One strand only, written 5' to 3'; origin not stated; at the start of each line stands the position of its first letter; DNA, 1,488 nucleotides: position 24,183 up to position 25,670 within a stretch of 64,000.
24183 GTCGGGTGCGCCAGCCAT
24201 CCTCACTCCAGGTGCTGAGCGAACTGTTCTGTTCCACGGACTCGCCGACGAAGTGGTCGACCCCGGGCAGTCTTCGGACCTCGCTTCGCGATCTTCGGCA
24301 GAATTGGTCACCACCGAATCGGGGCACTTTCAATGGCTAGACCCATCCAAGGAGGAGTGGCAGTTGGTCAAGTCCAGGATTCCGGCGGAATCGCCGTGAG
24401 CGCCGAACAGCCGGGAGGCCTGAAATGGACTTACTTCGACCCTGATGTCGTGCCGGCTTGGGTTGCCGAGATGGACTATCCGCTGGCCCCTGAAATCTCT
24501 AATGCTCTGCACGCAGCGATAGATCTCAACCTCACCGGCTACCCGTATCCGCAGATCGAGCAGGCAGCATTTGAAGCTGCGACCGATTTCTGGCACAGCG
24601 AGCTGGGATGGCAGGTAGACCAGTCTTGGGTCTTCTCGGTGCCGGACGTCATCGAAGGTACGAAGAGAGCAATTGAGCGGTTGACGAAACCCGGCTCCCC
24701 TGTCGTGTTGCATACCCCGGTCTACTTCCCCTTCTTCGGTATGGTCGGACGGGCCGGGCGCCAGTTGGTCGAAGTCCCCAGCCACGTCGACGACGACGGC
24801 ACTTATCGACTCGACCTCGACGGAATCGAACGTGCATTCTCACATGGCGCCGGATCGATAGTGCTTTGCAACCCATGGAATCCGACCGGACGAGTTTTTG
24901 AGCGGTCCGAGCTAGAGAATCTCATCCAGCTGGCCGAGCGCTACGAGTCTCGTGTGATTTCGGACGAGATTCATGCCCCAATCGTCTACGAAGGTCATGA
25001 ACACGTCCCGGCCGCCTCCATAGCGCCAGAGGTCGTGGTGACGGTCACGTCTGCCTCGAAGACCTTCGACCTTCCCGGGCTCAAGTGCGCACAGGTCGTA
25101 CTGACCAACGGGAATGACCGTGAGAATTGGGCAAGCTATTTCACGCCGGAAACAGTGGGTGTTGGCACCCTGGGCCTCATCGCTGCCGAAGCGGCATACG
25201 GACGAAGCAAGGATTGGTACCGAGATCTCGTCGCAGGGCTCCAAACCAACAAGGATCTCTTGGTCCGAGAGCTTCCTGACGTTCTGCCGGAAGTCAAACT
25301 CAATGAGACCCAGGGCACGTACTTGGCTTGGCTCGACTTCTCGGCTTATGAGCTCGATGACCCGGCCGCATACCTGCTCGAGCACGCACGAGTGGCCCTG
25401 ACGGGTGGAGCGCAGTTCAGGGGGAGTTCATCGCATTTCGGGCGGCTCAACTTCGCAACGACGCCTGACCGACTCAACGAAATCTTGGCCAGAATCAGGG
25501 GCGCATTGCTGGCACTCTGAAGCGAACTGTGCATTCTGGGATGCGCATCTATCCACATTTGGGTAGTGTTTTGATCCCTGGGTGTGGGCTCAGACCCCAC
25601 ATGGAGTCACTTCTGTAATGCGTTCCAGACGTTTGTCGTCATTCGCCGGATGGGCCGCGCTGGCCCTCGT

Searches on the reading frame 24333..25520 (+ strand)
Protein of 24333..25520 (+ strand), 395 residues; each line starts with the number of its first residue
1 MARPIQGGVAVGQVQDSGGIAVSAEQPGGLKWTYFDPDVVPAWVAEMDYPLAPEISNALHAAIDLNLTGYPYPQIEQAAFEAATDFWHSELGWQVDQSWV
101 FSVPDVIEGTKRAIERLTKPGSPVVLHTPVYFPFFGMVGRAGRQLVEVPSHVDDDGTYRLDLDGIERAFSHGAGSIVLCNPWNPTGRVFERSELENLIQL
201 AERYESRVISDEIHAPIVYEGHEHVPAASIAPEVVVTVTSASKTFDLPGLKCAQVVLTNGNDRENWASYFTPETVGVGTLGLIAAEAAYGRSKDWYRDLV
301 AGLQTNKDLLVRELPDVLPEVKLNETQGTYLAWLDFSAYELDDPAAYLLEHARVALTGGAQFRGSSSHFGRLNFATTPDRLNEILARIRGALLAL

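Call 49: search_protein_families(library=pfam, proteins=[window:24333-25520:+], max_evalue=0.001)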
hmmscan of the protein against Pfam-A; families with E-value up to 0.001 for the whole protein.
window:24333-25520:+ (395 aa): 1 family
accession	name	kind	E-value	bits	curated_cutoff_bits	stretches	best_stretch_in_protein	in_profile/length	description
PF00155.27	Aminotran_1_2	-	1.2e-33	117.3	19.7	1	61-388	29-361/361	Aminotransferase class I and II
